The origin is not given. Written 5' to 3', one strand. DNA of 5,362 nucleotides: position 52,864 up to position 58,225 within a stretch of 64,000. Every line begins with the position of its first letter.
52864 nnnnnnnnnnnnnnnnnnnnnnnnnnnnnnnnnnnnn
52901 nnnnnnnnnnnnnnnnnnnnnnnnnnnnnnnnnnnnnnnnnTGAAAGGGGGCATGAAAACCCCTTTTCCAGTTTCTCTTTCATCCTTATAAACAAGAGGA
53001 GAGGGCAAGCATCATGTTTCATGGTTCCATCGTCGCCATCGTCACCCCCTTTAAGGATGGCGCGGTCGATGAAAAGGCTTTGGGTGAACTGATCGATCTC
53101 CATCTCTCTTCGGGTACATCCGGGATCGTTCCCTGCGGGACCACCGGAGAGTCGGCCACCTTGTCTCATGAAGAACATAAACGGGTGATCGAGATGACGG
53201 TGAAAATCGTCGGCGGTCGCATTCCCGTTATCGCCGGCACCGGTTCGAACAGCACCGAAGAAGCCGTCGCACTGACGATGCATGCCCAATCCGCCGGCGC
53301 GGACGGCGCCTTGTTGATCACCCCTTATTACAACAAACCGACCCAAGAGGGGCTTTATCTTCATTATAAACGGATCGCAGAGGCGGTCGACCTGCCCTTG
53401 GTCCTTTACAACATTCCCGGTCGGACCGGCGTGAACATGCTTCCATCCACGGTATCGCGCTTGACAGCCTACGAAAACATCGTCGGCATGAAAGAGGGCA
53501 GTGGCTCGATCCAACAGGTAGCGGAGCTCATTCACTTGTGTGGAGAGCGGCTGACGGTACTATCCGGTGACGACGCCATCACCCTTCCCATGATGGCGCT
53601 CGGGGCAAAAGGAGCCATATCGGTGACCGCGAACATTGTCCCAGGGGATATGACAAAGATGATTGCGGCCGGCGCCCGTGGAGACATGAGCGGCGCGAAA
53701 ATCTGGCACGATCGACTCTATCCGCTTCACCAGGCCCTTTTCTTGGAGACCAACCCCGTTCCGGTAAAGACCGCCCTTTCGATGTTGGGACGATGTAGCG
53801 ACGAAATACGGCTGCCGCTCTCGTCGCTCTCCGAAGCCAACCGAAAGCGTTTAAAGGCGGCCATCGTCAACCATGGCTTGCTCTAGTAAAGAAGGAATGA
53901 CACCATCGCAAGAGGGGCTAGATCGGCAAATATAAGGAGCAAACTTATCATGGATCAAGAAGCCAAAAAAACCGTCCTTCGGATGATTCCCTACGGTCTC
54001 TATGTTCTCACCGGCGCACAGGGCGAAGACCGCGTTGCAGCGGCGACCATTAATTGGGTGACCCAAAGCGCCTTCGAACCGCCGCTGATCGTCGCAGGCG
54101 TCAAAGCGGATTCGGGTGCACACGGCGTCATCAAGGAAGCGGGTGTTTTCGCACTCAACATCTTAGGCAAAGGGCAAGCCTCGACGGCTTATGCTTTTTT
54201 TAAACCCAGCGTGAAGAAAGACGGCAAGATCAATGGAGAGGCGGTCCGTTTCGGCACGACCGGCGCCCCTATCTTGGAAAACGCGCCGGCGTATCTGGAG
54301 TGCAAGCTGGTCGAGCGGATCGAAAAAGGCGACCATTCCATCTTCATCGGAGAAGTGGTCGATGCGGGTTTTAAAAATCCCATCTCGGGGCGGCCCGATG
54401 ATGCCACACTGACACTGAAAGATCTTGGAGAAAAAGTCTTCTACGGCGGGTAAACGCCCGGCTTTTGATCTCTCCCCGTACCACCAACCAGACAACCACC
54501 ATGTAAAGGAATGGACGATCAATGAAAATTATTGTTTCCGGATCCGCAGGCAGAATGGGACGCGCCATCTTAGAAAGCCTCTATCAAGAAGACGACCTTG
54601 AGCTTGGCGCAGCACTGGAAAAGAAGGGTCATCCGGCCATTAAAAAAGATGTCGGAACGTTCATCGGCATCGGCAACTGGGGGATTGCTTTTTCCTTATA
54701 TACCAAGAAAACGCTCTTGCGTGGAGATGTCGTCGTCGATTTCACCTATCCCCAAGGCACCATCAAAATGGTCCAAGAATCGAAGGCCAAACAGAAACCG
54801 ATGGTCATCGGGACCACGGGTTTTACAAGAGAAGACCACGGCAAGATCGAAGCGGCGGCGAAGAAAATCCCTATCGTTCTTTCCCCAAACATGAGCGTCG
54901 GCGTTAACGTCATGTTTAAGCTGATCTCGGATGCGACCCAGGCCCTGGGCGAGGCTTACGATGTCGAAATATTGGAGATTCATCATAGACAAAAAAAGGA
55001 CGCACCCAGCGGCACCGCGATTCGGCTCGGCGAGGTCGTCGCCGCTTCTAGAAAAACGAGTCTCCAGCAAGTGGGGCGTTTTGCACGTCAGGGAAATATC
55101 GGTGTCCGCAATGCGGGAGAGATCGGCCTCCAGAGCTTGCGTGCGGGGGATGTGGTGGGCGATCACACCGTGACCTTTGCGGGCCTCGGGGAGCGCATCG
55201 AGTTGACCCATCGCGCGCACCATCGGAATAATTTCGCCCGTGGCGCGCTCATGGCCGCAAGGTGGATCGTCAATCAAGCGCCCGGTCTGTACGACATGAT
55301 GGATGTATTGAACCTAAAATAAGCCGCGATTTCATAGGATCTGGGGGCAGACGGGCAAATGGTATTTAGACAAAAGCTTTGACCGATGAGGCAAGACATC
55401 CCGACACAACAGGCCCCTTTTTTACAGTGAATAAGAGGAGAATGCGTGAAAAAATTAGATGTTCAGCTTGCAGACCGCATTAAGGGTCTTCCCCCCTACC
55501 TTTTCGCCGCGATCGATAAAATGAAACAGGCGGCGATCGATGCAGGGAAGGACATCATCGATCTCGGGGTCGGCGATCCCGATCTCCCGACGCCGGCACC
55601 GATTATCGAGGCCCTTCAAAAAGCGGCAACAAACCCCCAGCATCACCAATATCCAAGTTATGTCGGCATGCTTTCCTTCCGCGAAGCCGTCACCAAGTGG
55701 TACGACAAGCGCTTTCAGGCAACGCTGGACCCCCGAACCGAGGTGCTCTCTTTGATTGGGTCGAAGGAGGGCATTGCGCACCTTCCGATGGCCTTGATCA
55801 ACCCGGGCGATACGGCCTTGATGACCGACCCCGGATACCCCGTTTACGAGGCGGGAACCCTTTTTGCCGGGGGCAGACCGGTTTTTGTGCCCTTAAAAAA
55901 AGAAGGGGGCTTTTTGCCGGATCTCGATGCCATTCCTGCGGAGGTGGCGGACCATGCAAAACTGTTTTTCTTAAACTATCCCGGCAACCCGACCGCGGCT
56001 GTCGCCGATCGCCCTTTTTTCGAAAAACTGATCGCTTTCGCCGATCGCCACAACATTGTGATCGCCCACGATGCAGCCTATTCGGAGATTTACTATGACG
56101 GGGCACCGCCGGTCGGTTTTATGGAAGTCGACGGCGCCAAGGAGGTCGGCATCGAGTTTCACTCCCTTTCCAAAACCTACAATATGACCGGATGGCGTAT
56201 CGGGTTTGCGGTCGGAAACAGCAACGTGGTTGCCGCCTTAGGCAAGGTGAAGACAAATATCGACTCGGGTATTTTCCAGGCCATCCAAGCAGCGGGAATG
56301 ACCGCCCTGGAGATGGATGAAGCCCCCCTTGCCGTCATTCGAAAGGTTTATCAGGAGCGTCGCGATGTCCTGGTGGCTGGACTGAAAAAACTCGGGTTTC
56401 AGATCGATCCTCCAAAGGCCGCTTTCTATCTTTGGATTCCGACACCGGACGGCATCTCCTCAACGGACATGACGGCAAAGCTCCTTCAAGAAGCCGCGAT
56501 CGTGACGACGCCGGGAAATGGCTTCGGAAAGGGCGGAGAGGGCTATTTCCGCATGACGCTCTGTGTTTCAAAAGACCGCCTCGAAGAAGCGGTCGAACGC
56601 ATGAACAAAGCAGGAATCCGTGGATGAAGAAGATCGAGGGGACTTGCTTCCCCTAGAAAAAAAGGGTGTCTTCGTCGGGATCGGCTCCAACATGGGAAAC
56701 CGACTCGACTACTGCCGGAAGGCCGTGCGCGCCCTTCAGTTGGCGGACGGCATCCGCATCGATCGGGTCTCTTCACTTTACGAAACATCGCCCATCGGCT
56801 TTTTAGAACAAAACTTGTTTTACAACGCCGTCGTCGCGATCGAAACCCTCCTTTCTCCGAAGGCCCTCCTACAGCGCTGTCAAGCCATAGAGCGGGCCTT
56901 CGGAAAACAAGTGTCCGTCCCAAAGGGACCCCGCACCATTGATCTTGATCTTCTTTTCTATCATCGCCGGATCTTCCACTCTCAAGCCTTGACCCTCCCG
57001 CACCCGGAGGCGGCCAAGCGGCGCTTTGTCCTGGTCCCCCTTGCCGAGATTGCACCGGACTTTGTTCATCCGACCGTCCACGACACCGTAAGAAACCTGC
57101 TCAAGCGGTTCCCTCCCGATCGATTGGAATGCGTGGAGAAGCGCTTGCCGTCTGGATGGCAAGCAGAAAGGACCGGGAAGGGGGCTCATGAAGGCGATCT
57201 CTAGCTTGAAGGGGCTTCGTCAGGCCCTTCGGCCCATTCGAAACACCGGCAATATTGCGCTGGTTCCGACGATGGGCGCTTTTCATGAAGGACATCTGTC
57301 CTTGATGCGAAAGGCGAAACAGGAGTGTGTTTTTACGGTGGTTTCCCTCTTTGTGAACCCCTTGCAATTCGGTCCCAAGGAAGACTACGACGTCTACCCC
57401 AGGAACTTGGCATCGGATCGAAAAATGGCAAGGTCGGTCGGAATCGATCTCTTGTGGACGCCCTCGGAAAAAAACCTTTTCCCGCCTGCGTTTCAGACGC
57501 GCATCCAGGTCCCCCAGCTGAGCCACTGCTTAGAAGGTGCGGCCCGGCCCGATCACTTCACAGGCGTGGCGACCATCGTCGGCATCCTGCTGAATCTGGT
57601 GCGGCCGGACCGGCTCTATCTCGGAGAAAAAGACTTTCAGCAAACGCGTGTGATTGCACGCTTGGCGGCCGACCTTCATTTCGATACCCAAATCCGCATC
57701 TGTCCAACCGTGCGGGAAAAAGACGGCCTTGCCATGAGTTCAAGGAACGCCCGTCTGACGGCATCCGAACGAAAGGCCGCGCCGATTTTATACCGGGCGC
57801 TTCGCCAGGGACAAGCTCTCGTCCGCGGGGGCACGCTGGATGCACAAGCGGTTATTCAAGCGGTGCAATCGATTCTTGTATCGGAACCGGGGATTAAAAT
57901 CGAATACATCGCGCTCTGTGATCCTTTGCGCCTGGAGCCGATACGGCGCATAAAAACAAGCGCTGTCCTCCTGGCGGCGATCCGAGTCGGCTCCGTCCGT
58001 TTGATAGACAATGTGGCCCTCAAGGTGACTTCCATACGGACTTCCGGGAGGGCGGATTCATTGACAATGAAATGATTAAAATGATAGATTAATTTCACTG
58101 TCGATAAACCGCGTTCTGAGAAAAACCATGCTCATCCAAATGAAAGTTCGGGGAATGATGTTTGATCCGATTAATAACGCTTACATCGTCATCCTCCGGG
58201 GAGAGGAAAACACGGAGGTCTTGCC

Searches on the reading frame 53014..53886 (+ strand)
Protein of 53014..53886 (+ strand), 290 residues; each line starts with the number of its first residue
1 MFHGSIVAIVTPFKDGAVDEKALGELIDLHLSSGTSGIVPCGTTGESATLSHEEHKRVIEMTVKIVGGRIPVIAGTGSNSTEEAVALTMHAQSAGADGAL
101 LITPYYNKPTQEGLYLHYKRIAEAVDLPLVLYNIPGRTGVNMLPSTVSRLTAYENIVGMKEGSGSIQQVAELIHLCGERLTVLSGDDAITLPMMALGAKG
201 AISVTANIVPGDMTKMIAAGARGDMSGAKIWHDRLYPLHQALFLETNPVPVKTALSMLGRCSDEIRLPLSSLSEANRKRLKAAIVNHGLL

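Call 50: search_protein_families(library=pfam, proteins=[window:53014-53886:+], max_evalue=0.0001)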
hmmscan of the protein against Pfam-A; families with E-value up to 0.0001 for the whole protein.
window:53014-53886:+ (290 aa): 1 family
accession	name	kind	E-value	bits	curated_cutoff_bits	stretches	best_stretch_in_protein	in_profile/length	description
PF00701.28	DHDPS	-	1.5e-105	352.5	22.1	1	2-284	2-286/289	Dihydrodipicolinate synthetase family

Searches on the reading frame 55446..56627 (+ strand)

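Call 50: search_protein_families(library=pfam, proteins=[window:55446-56627:+], max_evalue=0.0001)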
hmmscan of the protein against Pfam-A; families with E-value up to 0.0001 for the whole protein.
window:55446-56627:+ (393 aa): 1 family
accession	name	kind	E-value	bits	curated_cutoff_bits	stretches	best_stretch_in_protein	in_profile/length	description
PF00155.27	Aminotran_1_2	-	1.3e-64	219.1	19.7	1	35-385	1-360/361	Aminotransferase class I and II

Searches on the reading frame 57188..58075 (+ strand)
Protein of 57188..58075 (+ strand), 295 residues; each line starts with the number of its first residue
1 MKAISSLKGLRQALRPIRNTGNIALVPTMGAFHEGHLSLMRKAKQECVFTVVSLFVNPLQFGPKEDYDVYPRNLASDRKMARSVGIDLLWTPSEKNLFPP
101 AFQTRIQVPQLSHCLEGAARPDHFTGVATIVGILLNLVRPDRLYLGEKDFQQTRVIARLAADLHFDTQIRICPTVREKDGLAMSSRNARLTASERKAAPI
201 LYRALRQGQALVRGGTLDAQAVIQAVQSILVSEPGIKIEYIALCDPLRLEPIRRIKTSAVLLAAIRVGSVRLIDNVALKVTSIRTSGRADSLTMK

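Call 50: search_protein_families(library=pfam, proteins=[window:57188-58075:+], max_evalue=0.0001)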
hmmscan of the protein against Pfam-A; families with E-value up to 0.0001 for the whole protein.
window:57188-58075:+ (295 aa): 1 family
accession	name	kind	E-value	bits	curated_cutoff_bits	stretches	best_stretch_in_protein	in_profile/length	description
PF02569.21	Pantoate_ligase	-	1.9e-95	319.5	20.7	1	4-276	3-267/268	Pantoate-beta-alanine ligase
